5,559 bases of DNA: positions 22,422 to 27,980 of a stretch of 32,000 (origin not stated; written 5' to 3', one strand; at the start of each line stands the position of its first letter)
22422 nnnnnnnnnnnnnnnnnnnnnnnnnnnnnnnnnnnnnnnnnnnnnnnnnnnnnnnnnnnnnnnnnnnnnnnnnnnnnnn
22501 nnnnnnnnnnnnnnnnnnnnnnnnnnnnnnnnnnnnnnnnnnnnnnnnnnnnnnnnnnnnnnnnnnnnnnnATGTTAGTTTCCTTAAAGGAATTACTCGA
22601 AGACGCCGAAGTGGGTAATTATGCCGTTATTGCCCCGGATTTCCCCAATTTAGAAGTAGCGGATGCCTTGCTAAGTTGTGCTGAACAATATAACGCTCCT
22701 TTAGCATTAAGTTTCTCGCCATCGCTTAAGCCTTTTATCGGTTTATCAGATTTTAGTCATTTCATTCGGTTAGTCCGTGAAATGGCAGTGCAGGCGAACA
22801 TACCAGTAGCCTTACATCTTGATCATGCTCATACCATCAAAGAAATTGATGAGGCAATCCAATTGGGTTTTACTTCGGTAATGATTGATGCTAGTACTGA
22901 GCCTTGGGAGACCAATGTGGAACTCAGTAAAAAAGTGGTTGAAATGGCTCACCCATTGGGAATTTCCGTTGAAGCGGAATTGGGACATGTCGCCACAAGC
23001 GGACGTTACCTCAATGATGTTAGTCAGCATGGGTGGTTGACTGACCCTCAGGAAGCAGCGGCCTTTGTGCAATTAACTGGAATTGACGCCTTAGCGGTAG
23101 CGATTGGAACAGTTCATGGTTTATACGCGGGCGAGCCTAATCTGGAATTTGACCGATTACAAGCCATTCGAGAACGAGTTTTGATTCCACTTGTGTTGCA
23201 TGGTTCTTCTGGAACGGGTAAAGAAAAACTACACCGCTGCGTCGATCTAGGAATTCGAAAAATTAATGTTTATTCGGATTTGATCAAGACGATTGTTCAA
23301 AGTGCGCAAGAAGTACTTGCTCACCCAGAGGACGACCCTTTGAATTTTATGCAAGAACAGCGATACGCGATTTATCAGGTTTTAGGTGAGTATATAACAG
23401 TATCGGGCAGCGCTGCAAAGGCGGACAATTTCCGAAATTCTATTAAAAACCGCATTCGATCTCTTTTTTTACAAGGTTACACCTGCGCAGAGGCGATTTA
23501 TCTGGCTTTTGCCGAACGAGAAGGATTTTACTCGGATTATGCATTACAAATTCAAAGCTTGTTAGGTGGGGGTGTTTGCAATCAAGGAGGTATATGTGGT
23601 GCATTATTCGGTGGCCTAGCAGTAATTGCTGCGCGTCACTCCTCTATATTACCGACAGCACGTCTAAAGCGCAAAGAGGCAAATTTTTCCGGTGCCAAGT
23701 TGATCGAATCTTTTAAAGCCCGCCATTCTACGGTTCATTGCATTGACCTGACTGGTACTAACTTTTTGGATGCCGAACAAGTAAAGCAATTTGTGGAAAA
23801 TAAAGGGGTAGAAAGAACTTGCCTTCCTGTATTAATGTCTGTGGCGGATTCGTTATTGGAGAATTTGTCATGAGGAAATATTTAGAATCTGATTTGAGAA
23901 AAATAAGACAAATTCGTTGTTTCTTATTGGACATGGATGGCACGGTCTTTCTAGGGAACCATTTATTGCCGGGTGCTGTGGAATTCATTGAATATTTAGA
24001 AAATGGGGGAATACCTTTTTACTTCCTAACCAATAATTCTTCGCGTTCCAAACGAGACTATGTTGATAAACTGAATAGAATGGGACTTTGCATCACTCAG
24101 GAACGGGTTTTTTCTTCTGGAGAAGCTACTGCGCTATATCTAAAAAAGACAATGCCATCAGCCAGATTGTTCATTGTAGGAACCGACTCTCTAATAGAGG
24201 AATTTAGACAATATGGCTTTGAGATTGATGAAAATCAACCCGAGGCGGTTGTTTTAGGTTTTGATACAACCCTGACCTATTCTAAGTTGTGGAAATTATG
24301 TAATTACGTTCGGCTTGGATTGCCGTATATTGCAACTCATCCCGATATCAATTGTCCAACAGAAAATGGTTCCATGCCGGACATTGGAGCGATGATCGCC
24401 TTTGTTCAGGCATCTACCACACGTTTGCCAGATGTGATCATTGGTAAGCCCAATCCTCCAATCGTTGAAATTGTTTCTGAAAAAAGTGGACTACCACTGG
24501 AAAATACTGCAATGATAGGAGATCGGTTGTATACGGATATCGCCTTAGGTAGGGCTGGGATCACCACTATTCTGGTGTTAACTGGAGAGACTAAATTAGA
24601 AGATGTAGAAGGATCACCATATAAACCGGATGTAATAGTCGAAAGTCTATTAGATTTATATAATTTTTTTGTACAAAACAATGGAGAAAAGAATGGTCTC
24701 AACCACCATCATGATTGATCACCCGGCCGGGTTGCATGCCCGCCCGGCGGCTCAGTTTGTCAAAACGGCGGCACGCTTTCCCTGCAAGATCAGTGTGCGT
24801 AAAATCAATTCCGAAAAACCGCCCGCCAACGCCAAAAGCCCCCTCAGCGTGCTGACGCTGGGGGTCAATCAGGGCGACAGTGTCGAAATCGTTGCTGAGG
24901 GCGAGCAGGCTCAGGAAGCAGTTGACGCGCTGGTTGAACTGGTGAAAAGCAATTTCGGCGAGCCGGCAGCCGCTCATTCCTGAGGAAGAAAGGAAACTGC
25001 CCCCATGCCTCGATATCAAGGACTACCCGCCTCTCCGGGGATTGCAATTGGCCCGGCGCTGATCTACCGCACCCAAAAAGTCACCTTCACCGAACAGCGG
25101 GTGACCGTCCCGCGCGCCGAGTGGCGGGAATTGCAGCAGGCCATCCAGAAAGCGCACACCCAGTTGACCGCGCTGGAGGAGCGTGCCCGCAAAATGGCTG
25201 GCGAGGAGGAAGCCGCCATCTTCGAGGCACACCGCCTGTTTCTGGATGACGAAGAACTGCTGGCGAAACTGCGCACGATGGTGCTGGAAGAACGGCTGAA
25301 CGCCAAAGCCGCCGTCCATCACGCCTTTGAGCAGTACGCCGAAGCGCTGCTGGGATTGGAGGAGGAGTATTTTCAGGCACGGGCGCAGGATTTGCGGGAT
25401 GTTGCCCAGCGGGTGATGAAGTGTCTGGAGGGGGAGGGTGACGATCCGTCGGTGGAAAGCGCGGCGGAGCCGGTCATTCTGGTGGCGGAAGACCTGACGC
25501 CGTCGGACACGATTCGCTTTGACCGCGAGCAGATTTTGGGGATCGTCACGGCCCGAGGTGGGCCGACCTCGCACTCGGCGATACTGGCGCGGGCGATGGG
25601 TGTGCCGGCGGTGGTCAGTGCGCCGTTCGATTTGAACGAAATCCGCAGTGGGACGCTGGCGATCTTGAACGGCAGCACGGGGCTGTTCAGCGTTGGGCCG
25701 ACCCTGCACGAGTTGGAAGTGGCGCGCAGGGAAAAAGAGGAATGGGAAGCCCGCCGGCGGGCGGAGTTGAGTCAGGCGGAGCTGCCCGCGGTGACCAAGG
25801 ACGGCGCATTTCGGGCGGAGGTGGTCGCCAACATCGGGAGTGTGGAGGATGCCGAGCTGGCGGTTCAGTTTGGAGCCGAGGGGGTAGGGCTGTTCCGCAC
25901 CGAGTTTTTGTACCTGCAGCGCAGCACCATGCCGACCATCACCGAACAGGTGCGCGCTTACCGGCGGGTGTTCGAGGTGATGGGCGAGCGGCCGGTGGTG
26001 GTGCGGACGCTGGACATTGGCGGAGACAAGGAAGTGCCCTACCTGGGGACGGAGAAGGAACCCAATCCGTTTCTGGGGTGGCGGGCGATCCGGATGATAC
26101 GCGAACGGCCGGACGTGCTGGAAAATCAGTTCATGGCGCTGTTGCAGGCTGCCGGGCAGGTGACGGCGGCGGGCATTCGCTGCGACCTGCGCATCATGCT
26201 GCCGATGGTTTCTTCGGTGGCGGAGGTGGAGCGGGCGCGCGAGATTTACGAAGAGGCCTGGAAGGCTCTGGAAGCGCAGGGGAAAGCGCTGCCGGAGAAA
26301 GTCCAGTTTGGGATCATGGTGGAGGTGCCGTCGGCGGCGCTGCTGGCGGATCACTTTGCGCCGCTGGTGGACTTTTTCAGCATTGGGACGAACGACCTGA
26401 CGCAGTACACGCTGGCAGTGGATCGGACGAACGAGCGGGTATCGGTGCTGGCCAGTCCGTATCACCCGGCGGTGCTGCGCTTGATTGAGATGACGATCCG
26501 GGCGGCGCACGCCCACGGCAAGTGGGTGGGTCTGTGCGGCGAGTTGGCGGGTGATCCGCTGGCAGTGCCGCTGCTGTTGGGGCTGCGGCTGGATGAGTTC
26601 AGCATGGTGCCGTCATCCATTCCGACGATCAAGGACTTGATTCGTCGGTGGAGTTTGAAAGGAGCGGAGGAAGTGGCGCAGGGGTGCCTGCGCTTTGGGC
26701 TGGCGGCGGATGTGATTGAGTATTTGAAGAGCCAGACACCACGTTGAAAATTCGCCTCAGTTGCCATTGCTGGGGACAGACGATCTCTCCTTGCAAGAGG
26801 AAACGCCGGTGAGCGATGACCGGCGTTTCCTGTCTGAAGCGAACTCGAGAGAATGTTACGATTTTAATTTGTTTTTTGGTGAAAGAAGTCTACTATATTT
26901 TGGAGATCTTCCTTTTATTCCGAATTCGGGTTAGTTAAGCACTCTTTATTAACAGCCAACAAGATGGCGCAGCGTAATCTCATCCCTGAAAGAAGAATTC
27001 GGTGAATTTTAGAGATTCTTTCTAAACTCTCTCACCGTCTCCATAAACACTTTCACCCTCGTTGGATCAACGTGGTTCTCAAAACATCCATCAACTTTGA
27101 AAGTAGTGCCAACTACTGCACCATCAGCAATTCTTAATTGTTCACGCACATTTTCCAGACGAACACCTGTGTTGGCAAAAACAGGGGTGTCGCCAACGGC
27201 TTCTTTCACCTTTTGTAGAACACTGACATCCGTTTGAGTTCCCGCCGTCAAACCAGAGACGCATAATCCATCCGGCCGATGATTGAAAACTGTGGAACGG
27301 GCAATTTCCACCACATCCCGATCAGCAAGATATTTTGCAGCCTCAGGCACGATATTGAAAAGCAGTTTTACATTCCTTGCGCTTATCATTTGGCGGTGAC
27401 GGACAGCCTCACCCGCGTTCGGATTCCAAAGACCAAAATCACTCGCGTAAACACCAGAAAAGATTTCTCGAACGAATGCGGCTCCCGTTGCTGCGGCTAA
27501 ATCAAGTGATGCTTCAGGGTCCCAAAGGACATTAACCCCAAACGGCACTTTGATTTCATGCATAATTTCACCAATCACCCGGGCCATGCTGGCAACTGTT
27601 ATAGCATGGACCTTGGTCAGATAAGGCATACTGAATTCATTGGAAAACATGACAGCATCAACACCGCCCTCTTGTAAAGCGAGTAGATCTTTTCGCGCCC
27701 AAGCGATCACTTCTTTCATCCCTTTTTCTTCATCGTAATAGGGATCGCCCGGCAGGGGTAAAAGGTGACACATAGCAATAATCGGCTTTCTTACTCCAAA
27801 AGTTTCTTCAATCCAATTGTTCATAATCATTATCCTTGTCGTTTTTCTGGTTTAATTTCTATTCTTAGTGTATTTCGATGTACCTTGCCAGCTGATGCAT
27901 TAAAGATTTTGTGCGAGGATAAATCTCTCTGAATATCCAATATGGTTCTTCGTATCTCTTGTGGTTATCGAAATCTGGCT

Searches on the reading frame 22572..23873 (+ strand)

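Call 33: search_protein_families(library=pfam, proteins=[window:22572-23873:+], max_evalue=0.001)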
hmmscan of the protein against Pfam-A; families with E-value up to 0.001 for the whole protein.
window:22572-23873:+ (433 aa): 2 families
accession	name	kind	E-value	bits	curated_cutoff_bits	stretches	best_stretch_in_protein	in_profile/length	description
PF01116.26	F_bP_aldolase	-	1.2e-82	278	25.5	1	3-282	1-276/277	Fructose-bisphosphate aldolase class-II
PF09719.15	C_GCAxxG_C_C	-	2.2e-15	57.2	27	1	303-427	1-114/118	Putative redox-active protein (C_GCAxxG_C_C)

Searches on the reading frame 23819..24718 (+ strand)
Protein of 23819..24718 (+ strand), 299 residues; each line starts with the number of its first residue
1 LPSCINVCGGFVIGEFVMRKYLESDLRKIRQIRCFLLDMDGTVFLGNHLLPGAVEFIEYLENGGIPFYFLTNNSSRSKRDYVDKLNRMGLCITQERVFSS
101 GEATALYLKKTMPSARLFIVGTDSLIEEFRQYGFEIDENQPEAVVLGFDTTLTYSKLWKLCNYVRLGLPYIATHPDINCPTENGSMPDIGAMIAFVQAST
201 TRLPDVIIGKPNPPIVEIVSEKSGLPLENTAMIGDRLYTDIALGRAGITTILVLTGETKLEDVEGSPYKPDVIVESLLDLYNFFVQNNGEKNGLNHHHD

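Call 33: search_protein_families(library=pfam, proteins=[window:23819-24718:+], max_evalue=0.001)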
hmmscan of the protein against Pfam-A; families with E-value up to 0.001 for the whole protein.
window:23819-24718:+ (299 aa): 4 families
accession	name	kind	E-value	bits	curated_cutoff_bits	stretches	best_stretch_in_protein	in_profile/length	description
PF13344.12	Hydrolase_6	-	2.2e-29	101.9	27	1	35-135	1-101/101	Haloacid dehalogenase-like hydrolase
PF13242.12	Hydrolase_like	-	5.3e-20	71.5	22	1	208-280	2-75/75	HAD-hyrolase-like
PF00702.32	Hydrolase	-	3.3e-13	50.9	26.4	1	32-246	1-189/191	haloacid dehalogenase-like hydrolase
PF13419.12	HAD_2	-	7.8e-05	23.3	23.8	0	205-253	130-178/178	Haloacid dehalogenase-like hydrolase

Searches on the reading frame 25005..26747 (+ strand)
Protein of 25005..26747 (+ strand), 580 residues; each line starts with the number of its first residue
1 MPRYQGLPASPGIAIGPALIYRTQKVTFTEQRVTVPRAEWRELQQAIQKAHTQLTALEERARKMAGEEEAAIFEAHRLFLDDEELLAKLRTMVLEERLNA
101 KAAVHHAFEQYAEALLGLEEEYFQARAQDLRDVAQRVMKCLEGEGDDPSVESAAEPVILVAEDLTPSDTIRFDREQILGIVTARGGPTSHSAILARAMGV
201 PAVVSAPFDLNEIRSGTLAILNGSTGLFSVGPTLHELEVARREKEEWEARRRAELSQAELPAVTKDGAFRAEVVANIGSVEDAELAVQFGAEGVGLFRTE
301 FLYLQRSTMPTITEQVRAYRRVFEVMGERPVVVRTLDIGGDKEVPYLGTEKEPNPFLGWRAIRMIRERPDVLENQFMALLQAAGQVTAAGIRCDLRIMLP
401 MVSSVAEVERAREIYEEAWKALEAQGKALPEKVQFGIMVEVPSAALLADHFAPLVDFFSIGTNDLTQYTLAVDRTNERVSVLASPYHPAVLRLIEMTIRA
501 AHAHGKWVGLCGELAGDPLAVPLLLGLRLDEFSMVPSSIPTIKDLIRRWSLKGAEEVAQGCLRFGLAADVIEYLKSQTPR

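Call 33: search_protein_families(library=pfam, proteins=[window:25005-26747:+], max_evalue=0.001)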
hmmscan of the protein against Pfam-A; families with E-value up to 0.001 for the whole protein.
window:25005-26747:+ (580 aa): 3 families
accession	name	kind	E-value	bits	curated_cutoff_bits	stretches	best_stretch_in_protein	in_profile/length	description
PF02896.24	PEP-utilizers_C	-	2.8e-111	371.8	22.8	1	257-548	7-290/293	PEP-utilising enzyme, PEP-binding domain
PF05524.18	PEP-utilisers_N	-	5.7e-30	104.4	24.4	1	5-126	1-121/121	PEP-utilising enzyme, N-terminal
PF00391.29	PEP-utilizers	-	8.9e-24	83.3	23.1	1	155-226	3-72/72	PEP-utilising enzyme, mobile domain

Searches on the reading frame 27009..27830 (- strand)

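Call 33: search_protein_families(library=pfam, proteins=[window:27009-27830:-], max_evalue=0.001)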
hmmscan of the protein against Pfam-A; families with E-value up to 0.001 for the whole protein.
window:27009-27830:- (273 aa): 1 family
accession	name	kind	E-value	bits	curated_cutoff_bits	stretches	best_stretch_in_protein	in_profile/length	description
PF03437.21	BtpA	-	3.1e-91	305.8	30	1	14-267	2-253/254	BtpA family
